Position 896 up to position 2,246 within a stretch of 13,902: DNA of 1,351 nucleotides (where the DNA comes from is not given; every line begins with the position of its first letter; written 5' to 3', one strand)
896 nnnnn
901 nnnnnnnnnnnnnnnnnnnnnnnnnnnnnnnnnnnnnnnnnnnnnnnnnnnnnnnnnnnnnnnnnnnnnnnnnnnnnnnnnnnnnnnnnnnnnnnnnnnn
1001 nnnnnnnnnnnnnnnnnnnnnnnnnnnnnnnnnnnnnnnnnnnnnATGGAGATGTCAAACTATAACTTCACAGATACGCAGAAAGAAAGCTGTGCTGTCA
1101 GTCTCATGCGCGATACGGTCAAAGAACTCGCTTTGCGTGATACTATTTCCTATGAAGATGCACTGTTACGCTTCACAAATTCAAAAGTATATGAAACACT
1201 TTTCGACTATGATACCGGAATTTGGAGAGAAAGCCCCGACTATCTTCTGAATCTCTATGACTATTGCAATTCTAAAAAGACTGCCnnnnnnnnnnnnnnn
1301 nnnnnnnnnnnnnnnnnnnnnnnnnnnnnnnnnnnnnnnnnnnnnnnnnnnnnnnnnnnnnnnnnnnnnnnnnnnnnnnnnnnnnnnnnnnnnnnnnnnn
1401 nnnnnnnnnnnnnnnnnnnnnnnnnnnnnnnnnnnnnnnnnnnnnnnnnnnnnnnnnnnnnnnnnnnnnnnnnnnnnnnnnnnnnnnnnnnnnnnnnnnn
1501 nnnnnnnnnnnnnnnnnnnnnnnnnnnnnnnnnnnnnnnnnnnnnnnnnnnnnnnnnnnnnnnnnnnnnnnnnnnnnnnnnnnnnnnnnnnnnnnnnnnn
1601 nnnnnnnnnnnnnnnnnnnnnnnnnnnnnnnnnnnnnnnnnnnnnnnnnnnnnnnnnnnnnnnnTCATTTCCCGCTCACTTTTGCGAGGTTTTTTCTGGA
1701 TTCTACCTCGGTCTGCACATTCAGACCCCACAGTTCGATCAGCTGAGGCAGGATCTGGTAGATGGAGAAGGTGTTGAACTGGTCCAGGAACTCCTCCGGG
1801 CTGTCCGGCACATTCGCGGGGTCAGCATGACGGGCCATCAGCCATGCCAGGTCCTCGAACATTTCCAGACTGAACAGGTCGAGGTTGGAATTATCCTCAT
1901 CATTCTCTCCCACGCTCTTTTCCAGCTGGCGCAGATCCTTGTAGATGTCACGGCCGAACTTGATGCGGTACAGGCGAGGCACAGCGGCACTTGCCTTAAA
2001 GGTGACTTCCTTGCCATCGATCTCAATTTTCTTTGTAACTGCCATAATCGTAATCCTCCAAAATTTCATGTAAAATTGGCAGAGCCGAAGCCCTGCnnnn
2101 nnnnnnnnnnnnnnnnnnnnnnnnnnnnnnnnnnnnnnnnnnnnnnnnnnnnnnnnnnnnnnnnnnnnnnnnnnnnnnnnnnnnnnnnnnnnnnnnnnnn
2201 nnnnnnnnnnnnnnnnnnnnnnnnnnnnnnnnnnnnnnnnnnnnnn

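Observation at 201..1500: Self-contained DUF3791 / DUF3990 / DUF3791 cassette as candidate toxin-antitoxin or anti-phage module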

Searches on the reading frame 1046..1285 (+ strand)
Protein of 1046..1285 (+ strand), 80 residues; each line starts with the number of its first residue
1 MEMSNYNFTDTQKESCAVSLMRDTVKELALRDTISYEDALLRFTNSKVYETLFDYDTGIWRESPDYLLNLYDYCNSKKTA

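Call 3: search_protein_families(library=pfam, proteins=[window:1046-1285:+], max_evalue=1)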
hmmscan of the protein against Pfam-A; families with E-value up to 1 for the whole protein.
window:1046-1285:+ (80 aa): 0 families

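Call 6: search_protein_families(library=padloc, proteins=[window:1046-1285:+], max_evalue=1)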
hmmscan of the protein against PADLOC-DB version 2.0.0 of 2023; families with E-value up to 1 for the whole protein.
window:1046-1285:+ (80 aa): 5 families
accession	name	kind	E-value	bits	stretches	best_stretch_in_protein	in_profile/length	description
PDLC04444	PDC-M13C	-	7.3e-11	40.3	1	21-72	12-63/76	-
PDLC04440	PDC-M13B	-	3.3e-07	28.3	1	17-72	9-64/81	-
PDLC04441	PDC-M13C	-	8e-07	27.2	1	28-69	25-66/74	-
PDLC04439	PDC-M13B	-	1.5e-05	23.2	1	23-72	16-65/79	-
PDLC04442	PDC-M13C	-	0.029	12.9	1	25-54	16-45/75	-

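Call 7: search_protein_families(library=phrogs, proteins=[window:1046-1285:+], max_evalue=0.001)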
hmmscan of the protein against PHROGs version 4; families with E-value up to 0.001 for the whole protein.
window:1046-1285:+ (80 aa): 0 families

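Call 8: search_protein_families(library=ncbifam, proteins=[window:1046-1285:+], max_evalue=1)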
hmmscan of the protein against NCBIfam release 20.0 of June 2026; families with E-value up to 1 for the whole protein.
window:1046-1285:+ (80 aa): 0 families

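Call 32: find_homologous_proteins(query=window:1046-1285:+, max_evalue=0.001)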
Query window:1046-1285:+ (80 aa): 88 proteins with E <= 0.001 among 89 candidates.
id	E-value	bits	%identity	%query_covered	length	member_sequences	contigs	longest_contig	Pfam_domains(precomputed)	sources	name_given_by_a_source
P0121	9.3e-45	167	96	100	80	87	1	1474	-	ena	-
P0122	1.5e-43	163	95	100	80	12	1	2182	-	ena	-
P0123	1.8e-40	154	89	100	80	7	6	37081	-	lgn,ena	-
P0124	4.6e-40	152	88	100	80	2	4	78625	-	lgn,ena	-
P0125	7.6e-40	152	89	100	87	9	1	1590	-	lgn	-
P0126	1.6e-39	151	89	100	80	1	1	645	-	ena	-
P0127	4.6e-39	149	85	100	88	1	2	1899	-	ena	-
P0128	4.6e-39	149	85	100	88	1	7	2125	-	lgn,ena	-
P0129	8.7e-39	148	85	99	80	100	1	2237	-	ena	-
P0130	1.0e-38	148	100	88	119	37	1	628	-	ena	-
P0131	1.1e-38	148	84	100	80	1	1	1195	-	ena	-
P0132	1.6e-38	148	84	100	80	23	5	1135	-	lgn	-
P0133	3.7e-38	146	84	100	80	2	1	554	-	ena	-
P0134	5.9e-38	146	81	100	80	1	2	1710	-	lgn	-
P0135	8.1e-38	145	81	100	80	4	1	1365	-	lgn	-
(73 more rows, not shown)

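Call 48: search_protein_families(library=pfam, alignment_id=A3, max_evalue=1)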
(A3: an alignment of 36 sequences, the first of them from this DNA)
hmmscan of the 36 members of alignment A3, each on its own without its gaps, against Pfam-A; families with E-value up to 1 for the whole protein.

A. member 1, seq(80 aa): 0 families

B. families by the number of members that match (of 36 scanned): 10 families
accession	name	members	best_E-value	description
PF04760.21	IF2_N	1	0.00047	Translation initiation factor IF-2, N-terminal region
PF23929.1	DUF7267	1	0.0034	Family of unknown function (DUF7267)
PF03861.19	ANTAR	1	0.034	ANTAR domain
PF23083.1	FF_RHG35_4th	1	0.04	Rho GTPase-activating protein 35-like, FF domain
PF04539.22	Sigma70_r3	1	0.085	Sigma-70 region 3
PF12833.13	HTH_18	1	0.11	Helix-turn-helix domain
PF13108.11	DUF3969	1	0.13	Protein of unknown function (DUF3969)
PF06884.16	DUF1264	1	0.16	Protein of unknown function (DUF1264)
PF20149.4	DUF6532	1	0.18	Domain of unknown function (DUF6532)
PF12456.14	hSac2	1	0.21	Inositol phosphatase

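Call 49: find_homologous_proteins(query=A3, max_evalue=0.001)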
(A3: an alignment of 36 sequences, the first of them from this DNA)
Query A3 (36 sequences) (80 aa, profile of the alignment): 1098 proteins with E <= 0.001 among 3472 candidates; the best 120 are listed.
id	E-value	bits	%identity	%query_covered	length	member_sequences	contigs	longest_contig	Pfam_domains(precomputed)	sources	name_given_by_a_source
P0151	1.7e-25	107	84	95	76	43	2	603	-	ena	-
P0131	2.4e-25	106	84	100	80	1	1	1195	-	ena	-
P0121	2.7e-25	106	96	100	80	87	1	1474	-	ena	-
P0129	4.5e-25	105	85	99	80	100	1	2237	-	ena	-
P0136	4.9e-25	105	81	100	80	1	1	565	-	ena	-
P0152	5.0e-25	105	78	100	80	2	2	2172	-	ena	-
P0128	6.1e-25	105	85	100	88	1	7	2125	-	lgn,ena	-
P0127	6.1e-25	105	85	100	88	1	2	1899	-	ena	-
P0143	6.1e-25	105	80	100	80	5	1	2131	-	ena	-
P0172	8.2e-25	104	76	98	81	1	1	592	-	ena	-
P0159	1.2e-24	104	80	95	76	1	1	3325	-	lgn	-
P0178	1.3e-24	104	70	95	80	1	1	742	-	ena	-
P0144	1.8e-24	103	78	100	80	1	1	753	-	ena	-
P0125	2.2e-24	103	89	100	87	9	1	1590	-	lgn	-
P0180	2.7e-24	103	66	100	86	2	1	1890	-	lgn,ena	-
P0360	3.8e-19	86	33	59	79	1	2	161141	-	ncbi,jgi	jgi:hypothetical protein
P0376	1.5e-18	84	30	81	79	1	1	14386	-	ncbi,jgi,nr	ncbi:MAG: hypothetical protein LBK98_00800 [Peptococcaceae bacterium]|jgi:hypothetical protein|nr:hy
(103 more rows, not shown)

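Call 55: predict_structure(alignment_id=A4)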
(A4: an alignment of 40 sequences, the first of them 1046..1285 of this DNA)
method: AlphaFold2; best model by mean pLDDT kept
length: 80 residues; sequences in the alignment: 40
mean_pLDDT: 78.5   pTM: 0.64
mean pLDDT of the five models: 78.5, 72.3, 69.3, 67.3, 65.1
residues with pLDDT >= 90: 21; 70-90: 40; 50-70: 14; < 50: 5
segments of 3 or more residues with pLDDT < 50: 1-3
pLDDT, mean of each block of 10 residues (from residue 1): 58 79 93 95 83 69 81 70
secondary structure, 60 per line:
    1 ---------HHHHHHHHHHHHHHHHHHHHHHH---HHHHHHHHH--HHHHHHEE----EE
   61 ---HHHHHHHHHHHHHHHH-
elements in order: H10-32 H36-44 H47-52 H64-79

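Call 69: search_protein_families(library=pfam, proteins=[P0360, P0376], max_evalue=1)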
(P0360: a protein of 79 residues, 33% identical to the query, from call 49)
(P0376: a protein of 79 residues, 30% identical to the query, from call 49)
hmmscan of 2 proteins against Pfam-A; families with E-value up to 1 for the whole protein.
P0360 (79 aa): 1 family
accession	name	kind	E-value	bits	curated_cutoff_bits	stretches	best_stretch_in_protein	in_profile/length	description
PF11565.13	PorB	-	0.19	12.6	22.5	1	3-62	11-66/99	Alpha helical Porin B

P0376 (79 aa): 0 families

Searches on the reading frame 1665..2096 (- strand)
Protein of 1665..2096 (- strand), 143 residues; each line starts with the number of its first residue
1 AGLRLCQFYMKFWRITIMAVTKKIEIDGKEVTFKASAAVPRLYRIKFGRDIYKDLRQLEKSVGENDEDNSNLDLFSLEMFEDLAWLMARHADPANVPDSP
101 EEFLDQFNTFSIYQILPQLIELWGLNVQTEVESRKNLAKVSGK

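Call 7: search_protein_families(library=phrogs, proteins=[window:1665-2096:-], max_evalue=0.001)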
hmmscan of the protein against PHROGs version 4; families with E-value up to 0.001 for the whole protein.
window:1665-2096:- (143 aa): 1 family
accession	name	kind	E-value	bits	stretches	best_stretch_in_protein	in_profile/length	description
phrog_709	-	unknown function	1.6e-39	136.1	1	21-141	2-129/133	-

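Call 10: search_protein_families(library=pfam, proteins=[window:1665-2096:-], max_evalue=0.001)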
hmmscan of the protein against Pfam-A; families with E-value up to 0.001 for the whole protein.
window:1665-2096:- (143 aa): 0 families
